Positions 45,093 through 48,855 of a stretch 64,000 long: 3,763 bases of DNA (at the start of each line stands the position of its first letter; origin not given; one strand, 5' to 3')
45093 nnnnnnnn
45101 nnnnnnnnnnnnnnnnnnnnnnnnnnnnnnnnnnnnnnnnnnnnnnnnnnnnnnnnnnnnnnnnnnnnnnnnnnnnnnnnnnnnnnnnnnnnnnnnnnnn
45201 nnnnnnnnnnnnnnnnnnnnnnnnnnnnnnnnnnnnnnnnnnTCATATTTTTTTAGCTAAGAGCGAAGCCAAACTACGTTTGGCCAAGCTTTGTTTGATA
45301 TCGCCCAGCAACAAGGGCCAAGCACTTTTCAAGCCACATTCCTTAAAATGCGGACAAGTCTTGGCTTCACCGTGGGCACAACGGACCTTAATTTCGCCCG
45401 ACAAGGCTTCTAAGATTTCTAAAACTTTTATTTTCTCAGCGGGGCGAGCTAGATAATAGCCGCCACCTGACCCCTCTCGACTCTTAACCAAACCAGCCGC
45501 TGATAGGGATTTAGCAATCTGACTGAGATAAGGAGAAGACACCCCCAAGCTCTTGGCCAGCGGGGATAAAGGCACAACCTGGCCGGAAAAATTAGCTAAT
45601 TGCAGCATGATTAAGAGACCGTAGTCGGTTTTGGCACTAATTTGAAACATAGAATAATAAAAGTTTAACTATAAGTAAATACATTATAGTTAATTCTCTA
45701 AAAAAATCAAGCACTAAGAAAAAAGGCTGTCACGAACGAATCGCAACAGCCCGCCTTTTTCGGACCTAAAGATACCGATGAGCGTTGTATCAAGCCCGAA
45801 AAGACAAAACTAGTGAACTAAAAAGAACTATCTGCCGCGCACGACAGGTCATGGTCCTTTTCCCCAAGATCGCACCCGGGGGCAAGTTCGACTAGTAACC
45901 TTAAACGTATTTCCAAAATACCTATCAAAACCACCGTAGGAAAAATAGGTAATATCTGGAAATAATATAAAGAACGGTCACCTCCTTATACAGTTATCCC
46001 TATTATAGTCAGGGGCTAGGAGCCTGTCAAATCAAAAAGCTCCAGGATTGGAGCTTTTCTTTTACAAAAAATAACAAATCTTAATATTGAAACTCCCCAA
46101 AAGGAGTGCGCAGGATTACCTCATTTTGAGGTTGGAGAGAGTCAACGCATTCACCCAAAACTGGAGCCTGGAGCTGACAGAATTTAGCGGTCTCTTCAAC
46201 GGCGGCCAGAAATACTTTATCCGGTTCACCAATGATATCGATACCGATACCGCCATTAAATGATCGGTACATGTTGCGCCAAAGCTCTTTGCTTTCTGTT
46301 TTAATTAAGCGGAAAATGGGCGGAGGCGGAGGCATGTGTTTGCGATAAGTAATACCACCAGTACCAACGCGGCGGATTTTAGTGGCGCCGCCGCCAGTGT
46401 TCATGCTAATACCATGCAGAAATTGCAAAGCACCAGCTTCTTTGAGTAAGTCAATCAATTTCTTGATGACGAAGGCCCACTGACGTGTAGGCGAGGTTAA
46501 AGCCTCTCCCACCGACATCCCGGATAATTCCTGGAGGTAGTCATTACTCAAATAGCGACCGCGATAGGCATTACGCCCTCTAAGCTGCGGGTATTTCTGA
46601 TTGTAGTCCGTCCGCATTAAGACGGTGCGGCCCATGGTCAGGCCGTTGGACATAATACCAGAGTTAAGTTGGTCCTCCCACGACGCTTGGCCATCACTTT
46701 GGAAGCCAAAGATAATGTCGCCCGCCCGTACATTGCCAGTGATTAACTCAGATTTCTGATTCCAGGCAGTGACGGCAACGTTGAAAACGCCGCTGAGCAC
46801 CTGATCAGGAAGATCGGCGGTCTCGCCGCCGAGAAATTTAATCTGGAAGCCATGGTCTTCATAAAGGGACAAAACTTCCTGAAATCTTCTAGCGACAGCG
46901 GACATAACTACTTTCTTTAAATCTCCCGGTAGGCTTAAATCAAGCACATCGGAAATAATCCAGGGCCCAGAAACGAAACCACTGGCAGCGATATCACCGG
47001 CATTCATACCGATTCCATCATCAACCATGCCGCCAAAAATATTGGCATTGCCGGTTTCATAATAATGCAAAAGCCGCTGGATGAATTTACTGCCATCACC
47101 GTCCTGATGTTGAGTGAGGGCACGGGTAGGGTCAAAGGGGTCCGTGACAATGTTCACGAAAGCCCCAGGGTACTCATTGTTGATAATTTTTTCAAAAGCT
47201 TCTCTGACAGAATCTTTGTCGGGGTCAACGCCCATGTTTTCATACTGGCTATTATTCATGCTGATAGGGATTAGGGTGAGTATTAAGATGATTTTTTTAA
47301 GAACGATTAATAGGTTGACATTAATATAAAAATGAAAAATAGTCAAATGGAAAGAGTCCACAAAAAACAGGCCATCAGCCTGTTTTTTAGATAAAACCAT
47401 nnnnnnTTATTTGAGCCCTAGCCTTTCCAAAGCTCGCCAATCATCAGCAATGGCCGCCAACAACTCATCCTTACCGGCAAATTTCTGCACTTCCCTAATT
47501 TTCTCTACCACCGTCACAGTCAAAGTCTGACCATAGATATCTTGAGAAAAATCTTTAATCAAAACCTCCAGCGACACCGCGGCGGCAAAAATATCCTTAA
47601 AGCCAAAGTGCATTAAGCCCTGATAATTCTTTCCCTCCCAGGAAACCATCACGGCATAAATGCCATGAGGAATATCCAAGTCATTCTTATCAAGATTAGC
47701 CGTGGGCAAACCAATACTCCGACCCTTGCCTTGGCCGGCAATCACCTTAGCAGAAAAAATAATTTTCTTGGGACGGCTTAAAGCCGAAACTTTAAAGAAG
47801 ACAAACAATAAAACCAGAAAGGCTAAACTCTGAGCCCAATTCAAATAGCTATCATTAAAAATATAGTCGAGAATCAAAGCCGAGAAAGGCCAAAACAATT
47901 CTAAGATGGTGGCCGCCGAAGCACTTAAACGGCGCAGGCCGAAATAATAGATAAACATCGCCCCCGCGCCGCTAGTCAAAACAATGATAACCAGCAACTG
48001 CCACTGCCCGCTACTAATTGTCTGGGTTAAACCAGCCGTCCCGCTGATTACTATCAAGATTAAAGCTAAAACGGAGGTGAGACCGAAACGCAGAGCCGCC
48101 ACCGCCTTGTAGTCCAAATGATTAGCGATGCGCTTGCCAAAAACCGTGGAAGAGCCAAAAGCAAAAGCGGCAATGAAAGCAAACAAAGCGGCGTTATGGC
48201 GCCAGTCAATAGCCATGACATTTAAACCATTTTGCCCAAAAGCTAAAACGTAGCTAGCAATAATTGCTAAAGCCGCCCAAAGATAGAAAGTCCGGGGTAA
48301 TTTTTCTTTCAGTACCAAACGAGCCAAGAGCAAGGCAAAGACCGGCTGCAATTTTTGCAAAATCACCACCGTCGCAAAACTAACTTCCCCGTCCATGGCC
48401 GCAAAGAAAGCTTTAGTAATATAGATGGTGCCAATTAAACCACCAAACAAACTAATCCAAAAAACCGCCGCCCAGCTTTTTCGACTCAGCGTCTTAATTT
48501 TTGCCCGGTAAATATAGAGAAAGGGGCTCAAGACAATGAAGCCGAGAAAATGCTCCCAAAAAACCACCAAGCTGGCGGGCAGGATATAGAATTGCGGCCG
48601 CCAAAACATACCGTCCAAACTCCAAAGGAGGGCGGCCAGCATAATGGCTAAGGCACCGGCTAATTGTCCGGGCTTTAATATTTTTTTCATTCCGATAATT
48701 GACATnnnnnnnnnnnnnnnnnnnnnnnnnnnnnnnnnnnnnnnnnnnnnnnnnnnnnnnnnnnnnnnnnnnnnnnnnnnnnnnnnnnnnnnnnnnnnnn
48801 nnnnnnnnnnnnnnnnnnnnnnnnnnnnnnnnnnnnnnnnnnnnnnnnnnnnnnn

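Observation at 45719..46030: Orphan ~275-nt structured RNA with a perfect promoter and strong terminator, just upstream of the Rrf2-suf operon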

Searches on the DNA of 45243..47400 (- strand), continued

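Call 99: search_rna_families(sources=[L056, L058, L059, L064, L070, L071, L077, L009, L003, L081, L080, L087], threshold=gathering)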
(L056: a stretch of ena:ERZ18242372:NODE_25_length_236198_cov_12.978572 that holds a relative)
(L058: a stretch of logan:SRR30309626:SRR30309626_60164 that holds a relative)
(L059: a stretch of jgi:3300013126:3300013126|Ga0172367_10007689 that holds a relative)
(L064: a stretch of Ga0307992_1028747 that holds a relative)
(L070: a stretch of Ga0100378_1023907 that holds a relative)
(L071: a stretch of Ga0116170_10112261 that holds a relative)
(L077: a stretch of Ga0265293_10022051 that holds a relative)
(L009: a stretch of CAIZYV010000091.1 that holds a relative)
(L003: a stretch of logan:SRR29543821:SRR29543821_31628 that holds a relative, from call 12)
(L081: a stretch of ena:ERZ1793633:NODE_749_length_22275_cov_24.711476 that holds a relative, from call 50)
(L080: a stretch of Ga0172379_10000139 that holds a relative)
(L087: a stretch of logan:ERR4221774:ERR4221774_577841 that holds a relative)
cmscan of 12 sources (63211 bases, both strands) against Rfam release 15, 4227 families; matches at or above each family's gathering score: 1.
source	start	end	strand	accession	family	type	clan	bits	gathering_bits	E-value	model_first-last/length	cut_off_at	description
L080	7477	7559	-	RF00005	tRNA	Gene; tRNA;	CL00001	55.2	29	3.7e-09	1-71/71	no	tRNA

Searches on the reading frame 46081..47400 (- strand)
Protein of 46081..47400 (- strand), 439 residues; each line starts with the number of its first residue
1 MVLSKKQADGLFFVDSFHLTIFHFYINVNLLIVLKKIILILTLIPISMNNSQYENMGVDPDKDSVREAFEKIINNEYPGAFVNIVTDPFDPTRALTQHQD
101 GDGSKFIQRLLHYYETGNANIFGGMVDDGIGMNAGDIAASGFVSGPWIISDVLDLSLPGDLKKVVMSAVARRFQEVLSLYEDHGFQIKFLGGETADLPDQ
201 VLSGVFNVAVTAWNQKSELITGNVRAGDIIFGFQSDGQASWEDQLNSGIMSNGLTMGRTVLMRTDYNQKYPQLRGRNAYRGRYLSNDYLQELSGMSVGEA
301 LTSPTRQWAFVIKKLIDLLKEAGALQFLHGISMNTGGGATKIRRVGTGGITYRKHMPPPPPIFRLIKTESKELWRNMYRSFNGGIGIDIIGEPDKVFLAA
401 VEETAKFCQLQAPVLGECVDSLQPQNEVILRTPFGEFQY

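Call 7: search_protein_families(library=pfam, proteins=[window:46081-47400:-])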
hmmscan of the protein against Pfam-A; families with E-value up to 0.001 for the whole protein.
window:46081-47400:- (439 aa): 0 families

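Call 11: find_homologous_proteins(query=window:46081-47400:-)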
Query window:46081-47400:- (439 aa): 4167 proteins with E <= 0.001 among 8000 candidates; the best 120 are listed.
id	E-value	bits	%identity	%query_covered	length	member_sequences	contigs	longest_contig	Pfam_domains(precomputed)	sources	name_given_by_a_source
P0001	1.3e-276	935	95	98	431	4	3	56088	-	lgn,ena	-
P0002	3.3e-233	792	88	89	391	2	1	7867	-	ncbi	-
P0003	2.1e-232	790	88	89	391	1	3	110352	-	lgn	-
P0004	4.0e-186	637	70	89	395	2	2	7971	-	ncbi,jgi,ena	jgi:phosphoribosylformylglycinamidine cyclo-ligase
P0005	2.0e-162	559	63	89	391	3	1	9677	-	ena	-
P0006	2.6e-162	559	62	89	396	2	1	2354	-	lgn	-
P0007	4.7e-160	551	62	89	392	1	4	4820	-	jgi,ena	-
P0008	9.5e-160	550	61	89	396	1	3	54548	-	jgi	jgi:phosphoribosylformylglycinamidine cyclo-ligase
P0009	1.0e-159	550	62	89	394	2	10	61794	-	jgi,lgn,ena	-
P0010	8.7e-159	547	61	89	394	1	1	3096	-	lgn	-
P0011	1.4e-158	547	62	89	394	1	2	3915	-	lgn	-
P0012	6.2e-158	544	62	89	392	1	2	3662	-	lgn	-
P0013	1.6e-157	543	61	89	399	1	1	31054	-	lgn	-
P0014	2.1e-157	543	62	89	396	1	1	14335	-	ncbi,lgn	-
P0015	1.0e-156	540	62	89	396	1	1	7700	-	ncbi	-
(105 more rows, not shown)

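Call 12: find_encoding_contigs(protein=P0003, flank=4000, max_places=3)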
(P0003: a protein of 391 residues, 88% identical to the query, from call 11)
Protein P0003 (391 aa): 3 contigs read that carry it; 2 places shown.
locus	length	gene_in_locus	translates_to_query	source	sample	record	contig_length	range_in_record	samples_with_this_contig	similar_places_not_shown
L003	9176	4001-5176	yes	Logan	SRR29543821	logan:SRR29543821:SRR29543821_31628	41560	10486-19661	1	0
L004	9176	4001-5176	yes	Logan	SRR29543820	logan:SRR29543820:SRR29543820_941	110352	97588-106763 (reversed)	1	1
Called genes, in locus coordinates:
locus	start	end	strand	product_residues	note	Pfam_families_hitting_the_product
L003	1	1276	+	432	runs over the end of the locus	PF05970:PIF1, PF07693:KAP_NTPase (faint), PF13245:AAA_19, PF13401:AAA_22, PF13604:AAA_30, PF20720:nSTAND3 (faint), PF03266:NTPase_1 (faint), PF07728:AAA_5 (weak)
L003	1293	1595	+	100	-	PF06961:DUF1294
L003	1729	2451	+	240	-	PF23477:zf_Tbcl_2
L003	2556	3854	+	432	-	PF00892:EamA, PF01687:Flavokinase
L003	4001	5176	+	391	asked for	-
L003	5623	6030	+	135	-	PF02082:Rrf2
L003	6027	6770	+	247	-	PF02463:SMC_N (weak), PF00005:ABC_tran, PF13304:AAA_21 (faint)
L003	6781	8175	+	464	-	PF19295:SufBD_N, PF01458:SUFBD_core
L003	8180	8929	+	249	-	PF01458:SUFBD_core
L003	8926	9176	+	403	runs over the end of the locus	PF00155:Aminotran_1_2 (faint), PF00266:Aminotran_5, PF01212:Beta_elim_lyase (weak)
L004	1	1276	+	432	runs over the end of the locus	PF05970:PIF1, PF07693:KAP_NTPase (faint), PF13245:AAA_19, PF13401:AAA_22, PF13604:AAA_30, PF20720:nSTAND3 (faint), PF03266:NTPase_1 (faint), PF07728:AAA_5 (weak)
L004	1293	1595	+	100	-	PF06961:DUF1294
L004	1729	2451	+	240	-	PF23477:zf_Tbcl_2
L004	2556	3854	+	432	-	PF00892:EamA, PF01687:Flavokinase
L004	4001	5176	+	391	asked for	-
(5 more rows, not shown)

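Call 13: find_encoding_contigs(protein=P0004, flank=4000, max_places=3)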
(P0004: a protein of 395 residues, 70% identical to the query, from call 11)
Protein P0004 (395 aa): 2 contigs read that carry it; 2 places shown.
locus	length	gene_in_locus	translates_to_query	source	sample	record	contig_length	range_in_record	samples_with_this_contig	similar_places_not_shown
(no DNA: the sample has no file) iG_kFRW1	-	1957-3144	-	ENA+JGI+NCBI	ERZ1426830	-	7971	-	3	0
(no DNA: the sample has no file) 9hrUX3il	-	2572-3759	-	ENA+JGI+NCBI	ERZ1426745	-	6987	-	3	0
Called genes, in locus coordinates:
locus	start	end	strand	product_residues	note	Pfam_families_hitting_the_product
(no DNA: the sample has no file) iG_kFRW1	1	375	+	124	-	?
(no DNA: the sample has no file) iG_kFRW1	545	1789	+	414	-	PF00892:EamA, PF01687:Flavokinase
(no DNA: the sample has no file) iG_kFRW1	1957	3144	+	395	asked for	-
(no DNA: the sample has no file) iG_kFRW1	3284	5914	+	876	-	PF13086:AAA_11, PF13245:AAA_19 (weak), PF13604:AAA_30 (faint), PF01443:Viral_helicase1 (faint), PF13087:AAA_12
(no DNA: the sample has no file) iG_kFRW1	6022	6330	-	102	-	-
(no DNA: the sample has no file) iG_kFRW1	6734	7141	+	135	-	PF02082:Rrf2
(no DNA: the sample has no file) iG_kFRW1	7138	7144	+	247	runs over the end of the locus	PF02463:SMC_N (weak), PF00005:ABC_tran, PF13304:AAA_21 (faint)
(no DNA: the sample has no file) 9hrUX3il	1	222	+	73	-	?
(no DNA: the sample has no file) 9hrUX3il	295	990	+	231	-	PF23477:zf_Tbcl_2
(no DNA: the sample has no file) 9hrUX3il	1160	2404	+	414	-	PF00892:EamA, PF01687:Flavokinase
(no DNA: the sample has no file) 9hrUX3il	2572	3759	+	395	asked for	-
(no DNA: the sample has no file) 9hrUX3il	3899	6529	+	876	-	PF13086:AAA_11, PF13245:AAA_19 (weak), PF13604:AAA_30 (faint), PF01443:Viral_helicase1 (faint), PF13087:AAA_12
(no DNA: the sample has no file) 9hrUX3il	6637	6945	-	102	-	-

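Call 14: find_encoding_contigs(protein=P0009, flank=4000, max_places=3)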
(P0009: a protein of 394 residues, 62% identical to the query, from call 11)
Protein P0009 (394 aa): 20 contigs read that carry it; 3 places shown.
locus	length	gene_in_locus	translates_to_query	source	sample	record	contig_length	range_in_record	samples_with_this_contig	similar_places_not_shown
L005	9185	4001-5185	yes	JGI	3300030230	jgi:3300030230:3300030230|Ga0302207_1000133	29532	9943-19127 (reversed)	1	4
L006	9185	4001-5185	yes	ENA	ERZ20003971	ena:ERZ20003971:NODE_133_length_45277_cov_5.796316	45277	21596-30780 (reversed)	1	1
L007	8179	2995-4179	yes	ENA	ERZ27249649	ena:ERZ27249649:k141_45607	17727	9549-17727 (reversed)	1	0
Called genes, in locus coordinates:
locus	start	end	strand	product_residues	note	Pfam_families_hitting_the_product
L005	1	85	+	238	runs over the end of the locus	PF13462:Thioredoxin_4, PF01323:DSBA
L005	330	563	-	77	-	-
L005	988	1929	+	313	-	-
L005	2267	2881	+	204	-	PF00702:Hydrolase, PF13419:HAD_2, PF13242:Hydrolase_like (weak)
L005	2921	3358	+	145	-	PF04677:CwfJ_C_1 (weak), PF11969:DcpS_C, PF01230:HIT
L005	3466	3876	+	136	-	-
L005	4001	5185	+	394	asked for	-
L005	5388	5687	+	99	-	-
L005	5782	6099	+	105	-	-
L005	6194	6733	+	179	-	-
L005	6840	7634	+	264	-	PF01256:Carb_kinase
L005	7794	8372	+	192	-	-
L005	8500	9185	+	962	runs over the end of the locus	PF10706:Aminoglyc_resit (weak)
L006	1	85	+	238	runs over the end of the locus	PF13462:Thioredoxin_4, PF01323:DSBA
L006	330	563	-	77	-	-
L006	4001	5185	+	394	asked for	-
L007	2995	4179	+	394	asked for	-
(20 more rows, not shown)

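Call 50: find_encoding_contigs(protein=P0001, flank=1500, max_places=5)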
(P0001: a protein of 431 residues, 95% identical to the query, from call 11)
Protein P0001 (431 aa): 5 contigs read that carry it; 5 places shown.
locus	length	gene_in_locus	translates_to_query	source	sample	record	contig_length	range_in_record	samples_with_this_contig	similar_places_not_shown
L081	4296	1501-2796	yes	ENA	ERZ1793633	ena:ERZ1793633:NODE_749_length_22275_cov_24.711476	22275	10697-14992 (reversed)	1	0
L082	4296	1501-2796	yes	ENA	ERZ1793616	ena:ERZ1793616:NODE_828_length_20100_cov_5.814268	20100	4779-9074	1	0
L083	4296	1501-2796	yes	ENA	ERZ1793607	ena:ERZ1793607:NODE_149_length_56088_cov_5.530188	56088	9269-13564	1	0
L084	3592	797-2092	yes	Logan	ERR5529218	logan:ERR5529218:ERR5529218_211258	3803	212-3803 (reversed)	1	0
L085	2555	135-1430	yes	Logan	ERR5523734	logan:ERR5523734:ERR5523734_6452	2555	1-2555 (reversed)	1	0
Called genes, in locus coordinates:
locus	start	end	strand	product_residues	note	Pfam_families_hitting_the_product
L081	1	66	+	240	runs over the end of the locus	PF23477:zf_Tbcl_2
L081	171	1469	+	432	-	PF00892:EamA, PF01687:Flavokinase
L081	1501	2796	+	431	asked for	-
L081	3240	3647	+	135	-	PF02082:Rrf2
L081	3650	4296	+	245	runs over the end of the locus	PF02463:SMC_N (weak), PF00005:ABC_tran, PF13304:AAA_21 (faint)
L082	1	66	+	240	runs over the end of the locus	PF23477:zf_Tbcl_2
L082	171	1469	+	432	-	PF00892:EamA, PF01687:Flavokinase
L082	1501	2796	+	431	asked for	-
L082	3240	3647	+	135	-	PF02082:Rrf2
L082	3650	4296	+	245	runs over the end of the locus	PF02463:SMC_N (weak), PF00005:ABC_tran, PF13304:AAA_21 (faint)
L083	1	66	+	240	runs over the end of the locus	PF23477:zf_Tbcl_2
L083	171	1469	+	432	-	PF00892:EamA, PF01687:Flavokinase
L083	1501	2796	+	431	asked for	-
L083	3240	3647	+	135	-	PF02082:Rrf2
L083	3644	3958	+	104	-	PF00005:ABC_tran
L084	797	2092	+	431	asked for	-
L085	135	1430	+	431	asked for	-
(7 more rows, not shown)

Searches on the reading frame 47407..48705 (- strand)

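Call 7: search_protein_families(library=pfam, proteins=[window:47407-48705:-])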
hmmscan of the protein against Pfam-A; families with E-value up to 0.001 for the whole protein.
window:47407-48705:- (432 aa): 2 families
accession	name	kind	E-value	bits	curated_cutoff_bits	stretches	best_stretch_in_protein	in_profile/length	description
PF01687.23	Flavokinase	-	1.3e-27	96.9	19.6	1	314-427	4-121/124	Riboflavin kinase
PF00892.27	EamA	-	1.8e-25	90.2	28.2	2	172-301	3-128/135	EamA-like transporter family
